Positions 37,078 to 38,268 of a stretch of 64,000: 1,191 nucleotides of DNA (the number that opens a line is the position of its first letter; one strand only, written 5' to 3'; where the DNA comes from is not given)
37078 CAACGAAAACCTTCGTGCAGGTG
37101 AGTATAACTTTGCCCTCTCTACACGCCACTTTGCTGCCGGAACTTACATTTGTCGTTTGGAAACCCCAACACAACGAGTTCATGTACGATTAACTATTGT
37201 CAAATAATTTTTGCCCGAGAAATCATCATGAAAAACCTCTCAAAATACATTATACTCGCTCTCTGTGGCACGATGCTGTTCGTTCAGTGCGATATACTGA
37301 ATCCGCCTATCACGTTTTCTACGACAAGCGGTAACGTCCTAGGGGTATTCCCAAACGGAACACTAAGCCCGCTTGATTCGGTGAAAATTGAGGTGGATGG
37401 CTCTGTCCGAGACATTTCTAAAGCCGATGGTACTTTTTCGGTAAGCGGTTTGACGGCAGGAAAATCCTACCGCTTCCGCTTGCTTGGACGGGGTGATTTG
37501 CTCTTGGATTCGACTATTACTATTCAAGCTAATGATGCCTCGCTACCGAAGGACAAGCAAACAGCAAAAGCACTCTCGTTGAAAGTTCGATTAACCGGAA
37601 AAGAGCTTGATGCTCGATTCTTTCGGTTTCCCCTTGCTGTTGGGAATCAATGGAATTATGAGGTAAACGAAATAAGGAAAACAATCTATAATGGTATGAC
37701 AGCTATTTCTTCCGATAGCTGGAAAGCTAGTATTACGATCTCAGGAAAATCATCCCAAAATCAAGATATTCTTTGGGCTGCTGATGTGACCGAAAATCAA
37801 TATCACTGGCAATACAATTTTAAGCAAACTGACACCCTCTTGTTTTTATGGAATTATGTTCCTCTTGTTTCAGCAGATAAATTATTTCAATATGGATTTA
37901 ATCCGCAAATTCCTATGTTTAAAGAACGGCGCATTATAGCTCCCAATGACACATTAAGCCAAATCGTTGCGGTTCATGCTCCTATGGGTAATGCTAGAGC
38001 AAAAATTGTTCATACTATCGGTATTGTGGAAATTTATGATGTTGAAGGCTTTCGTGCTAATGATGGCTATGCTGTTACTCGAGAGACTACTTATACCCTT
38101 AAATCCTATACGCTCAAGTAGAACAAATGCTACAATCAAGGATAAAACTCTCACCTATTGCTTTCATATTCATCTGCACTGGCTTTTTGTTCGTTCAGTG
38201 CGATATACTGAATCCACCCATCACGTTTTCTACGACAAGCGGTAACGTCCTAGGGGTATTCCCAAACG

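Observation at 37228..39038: Tandem lipoprotein genes sharing a near-identical 390-bp 5' module with diverged 3' halves: candidate cassette-type variable surface lipoprotein pair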

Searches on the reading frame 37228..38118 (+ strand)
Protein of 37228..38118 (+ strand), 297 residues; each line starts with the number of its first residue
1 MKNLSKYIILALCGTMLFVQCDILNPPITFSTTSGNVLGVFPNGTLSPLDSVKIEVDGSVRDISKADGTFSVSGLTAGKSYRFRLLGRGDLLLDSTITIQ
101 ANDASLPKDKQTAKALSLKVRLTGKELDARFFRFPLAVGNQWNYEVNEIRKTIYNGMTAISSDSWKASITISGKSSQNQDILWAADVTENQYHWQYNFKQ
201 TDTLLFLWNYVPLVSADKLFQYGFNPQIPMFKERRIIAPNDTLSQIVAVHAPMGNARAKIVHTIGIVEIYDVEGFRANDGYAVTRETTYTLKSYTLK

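Call 6: search_protein_families(library=pfam, proteins=[window:37228-38118:+], max_evalue=0.1)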
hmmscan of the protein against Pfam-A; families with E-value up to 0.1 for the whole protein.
window:37228-38118:+ (297 aa): 1 family
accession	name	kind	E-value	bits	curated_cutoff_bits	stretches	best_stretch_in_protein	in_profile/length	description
PF07705.17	CARDB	-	0.033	14.8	22.7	0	139-199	13-73/101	CARDB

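Call 8: find_homologous_proteins(query=window:37228-38118:+)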
Query window:37228-38118:+ (297 aa): 5 proteins with E <= 0.001 among 860 candidates.
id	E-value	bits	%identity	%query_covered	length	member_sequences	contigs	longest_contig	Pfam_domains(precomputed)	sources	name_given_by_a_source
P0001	1.0e-195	667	100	100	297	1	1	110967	-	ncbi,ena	-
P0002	2.7e-112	393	65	100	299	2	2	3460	-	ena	-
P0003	2.4e-84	301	50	94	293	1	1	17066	-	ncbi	-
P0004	2.9e-70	255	79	50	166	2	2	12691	-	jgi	jgi:hypothetical protein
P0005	1.1e-67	246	54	83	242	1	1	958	-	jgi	jgi:hypothetical protein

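Call 10: find_encoding_contigs(protein=P0001, flank=10000)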
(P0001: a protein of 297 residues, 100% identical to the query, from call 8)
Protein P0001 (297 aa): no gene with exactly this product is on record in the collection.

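Call 11: find_encoding_contigs(protein=P0002, flank=10000)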
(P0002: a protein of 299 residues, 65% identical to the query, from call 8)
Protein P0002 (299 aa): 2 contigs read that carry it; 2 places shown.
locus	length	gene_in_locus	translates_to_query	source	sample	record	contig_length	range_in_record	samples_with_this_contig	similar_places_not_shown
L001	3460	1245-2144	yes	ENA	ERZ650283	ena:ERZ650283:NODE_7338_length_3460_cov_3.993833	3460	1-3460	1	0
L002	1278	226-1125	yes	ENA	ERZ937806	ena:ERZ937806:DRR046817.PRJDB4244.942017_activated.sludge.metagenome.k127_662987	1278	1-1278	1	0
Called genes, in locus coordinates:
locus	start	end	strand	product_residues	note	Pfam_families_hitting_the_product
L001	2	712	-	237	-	?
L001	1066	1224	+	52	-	-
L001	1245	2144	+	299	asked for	-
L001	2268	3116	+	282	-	PF12784:PDDEXK_2, PF27070:HTH_Rpn_C (weak)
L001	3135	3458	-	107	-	?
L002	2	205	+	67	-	?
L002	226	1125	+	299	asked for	-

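Call 12: find_encoding_contigs(protein=P0003, flank=10000)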
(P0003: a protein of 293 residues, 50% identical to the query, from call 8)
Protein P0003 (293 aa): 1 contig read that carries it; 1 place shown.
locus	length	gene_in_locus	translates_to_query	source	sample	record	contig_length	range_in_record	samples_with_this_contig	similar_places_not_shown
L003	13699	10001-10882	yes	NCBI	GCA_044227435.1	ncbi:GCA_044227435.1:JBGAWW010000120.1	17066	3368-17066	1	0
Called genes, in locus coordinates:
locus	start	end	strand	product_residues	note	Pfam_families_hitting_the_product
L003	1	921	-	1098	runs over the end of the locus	PF13715:CarbopepD_reg_2, PF07715:Plug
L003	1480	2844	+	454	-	PF00291:PALP, PF00571:CBS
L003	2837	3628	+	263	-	PF12146:Hydrolase_4 (faint), PF12695:Abhydrolase_5, PF00561:Abhydrolase_1 (faint)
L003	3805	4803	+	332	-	PF07690:MFS_1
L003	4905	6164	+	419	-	-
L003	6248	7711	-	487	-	PF02897:Peptidase_S9_N, PF00326:Peptidase_S9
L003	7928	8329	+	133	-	-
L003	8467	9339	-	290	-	PF25539:Bestrophin_2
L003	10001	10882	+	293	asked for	-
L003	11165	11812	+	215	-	PF12784:PDDEXK_2, PF27070:HTH_Rpn_C (faint)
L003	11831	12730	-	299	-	PF25539:Bestrophin_2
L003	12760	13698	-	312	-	?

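Call 13: find_encoding_contigs(protein=P0004, flank=10000)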
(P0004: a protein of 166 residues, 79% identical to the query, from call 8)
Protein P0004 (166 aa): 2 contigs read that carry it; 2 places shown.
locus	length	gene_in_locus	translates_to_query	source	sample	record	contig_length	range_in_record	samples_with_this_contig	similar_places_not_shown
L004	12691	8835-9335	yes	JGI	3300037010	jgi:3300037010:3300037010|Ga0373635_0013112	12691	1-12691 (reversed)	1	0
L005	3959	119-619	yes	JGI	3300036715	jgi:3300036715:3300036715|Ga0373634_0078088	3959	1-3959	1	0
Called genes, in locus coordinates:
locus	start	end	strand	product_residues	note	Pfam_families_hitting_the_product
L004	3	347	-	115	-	?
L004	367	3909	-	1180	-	PF07494:Reg_prop (faint), PF23748:Beta-prop_LRRK2 (faint), PF08450:SGL (weak), PF07495:Y_Y_Y, PF00512:HisKA, PF02518:HATPase_c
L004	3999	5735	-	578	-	PF02776:TPP_enzyme_N, PF00205:TPP_enzyme_M, PF02775:TPP_enzyme_C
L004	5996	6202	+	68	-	PF24113:DUF7387 (weak)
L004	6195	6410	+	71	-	PF07927:HicA_toxin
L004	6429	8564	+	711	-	PF01642:MM_CoA_mutase, PF02310:B12-binding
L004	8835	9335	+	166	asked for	-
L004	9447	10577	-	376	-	PF08240:ADH_N, PF00107:ADH_zinc_N, PF13602:ADH_zinc_N_2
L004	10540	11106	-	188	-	PF05239:PRC, PF24986:PRC_RimM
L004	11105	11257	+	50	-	-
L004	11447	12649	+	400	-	PF13579:Glyco_trans_4_4, PF13439:Glyco_transf_4, PF00534:Glycos_transf_1, PF13692:Glyco_trans_1_4, PF13524:Glyco_trans_1_2 (weak)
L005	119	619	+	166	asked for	-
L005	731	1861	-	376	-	PF08240:ADH_N, PF00107:ADH_zinc_N, PF13602:ADH_zinc_N_2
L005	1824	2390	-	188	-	PF05239:PRC, PF24986:PRC_RimM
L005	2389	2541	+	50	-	-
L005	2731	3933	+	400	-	PF13579:Glyco_trans_4_4, PF13439:Glyco_transf_4, PF00534:Glycos_transf_1, PF13692:Glyco_trans_1_4, PF13524:Glyco_trans_1_2 (weak)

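Call 14: find_encoding_contigs(protein=P0005, flank=10000)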
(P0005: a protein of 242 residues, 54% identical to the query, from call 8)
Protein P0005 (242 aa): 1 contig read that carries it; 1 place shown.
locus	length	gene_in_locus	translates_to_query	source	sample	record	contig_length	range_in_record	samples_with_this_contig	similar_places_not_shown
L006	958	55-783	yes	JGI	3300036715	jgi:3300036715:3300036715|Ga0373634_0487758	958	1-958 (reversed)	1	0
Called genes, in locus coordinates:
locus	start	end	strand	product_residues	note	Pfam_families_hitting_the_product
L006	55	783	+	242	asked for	-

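Call 24: search_protein_families(library=ncbifam, proteins=[window:37228-38118:+], max_evalue=1)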
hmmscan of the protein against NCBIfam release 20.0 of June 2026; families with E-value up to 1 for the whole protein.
window:37228-38118:+ (297 aa): 1 family
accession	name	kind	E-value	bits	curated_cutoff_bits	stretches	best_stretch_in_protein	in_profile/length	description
TIGR03000.1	plancto_dom_1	domain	0.17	11.8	43.1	0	51-85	12-46/75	TIGR03000 domain-containing protein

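Call 27: predict_structure(alignment_id=A2)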
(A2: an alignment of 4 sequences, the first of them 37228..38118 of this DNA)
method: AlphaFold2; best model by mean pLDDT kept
length: 297 residues; sequences in the alignment: 4
mean_pLDDT: 50.9   pTM: 0.46
mean pLDDT of the five models: 50.9, 45.8, 43.7, 42.0, 39.6
residues with pLDDT >= 90: 0; 70-90: 59; 50-70: 76; < 50: 162
segments of 3 or more residues with pLDDT < 50: 1-4, 10-69, 85-101, 110-131, 213-266
pLDDT, mean of each block of 10 residues (from residue 1): 47 30 29 40 36 47 48 54 47 45 48 35 33 64 79 75 82 75 77 71 56 43 39 45 22 28 43 59 67 66
secondary structure, 60 per line:
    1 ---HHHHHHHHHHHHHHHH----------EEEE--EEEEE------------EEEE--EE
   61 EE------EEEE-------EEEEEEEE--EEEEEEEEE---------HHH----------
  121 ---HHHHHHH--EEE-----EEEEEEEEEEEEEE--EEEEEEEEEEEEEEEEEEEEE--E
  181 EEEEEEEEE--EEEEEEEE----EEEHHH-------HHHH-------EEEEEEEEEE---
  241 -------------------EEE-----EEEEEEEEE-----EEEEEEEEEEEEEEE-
elements in order: H4-19 E30-33 E36-40 E53-56 E59-62 E69-72 E80-87 E90-98 H124-130 E133-135 E141-154 E157-177 E180-189 E192-199 E204-206 H217-220 E228-237 E260-262 E268-276 E282-296

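Call 28: search_protein_representatives(alignment_id=A2)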
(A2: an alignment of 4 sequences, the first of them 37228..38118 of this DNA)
Query: 4 sequences, 299 profile positions. Proteins with E-value up to 0.001 (for the whole library): 37; up to 1e-10: 8; up to 1e-30: 1. The best 37 are listed.
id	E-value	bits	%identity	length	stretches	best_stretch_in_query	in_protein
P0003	2.2e-170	582.0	-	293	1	7-299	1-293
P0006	6.3e-20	88.0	-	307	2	8-150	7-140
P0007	1.6e-18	83.4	-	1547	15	23-78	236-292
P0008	2.9e-17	79.2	-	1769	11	60-85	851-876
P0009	8.4e-14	67.9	-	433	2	50-150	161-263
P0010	1.2e-13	67.4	-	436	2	28-157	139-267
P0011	3.3e-13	65.9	-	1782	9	68-90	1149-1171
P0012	1.3e-11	60.7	-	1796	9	46-85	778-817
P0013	1.4e-09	54.0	-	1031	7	65-94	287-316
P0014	1.5e-09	53.9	-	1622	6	44-89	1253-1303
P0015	1.6e-09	53.8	-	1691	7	68-123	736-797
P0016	4.4e-09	52.4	-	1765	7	62-86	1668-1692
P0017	8.1e-09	51.5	-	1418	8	59-85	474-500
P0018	8.7e-09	51.4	-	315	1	8-272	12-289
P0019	4.6e-08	49.0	-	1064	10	39-108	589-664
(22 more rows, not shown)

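Call 35: find_related_loci(query=A2, collection=genome_contigs, flank=10000)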
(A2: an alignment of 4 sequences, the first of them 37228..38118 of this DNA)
Query A2 (297 aa) in genome_contigs; peptide patterns used: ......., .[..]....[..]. (x = any residue, [..] = any of these).
68 stretches matched a pattern, but none encodes a relative of the query by tblastn (E <= 1e-3).

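Call 38: find_encoding_contigs(protein=P0010, flank=10000)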
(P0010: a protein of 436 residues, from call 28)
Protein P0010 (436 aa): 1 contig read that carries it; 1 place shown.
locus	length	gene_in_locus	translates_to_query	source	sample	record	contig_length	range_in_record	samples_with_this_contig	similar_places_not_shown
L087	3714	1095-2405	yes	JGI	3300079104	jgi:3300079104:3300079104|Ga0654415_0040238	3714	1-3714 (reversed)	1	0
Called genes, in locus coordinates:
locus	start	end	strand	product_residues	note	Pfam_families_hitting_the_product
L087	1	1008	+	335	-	?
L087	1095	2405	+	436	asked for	PF13620:CarboxypepD_reg (weak), PF22904:NOMO1-like_2nd (faint), PF09430:EMC7_beta-sandw (faint)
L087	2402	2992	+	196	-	-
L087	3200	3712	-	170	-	?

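Call 48: find_related_loci(query=A2, collection=metagenome_contigs, flank=10000)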
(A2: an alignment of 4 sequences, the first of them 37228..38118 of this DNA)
Query A2 (297 aa) in metagenome_contigs; peptide patterns used: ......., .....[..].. (x = any residue, [..] = any of these).
206 stretches matched a pattern, but none encodes a relative of the query by tblastn (E <= 1e-3).

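Call 50: find_related_loci(query=A2, collection=viral_contigs, flank=5000)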
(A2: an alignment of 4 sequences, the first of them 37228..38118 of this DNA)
Query A2 (297 aa) in viral_contigs; peptide patterns used: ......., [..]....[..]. (x = any residue, [..] = any of these).
296 stretches matched a pattern, but none encodes a relative of the query by tblastn (E <= 1e-3).
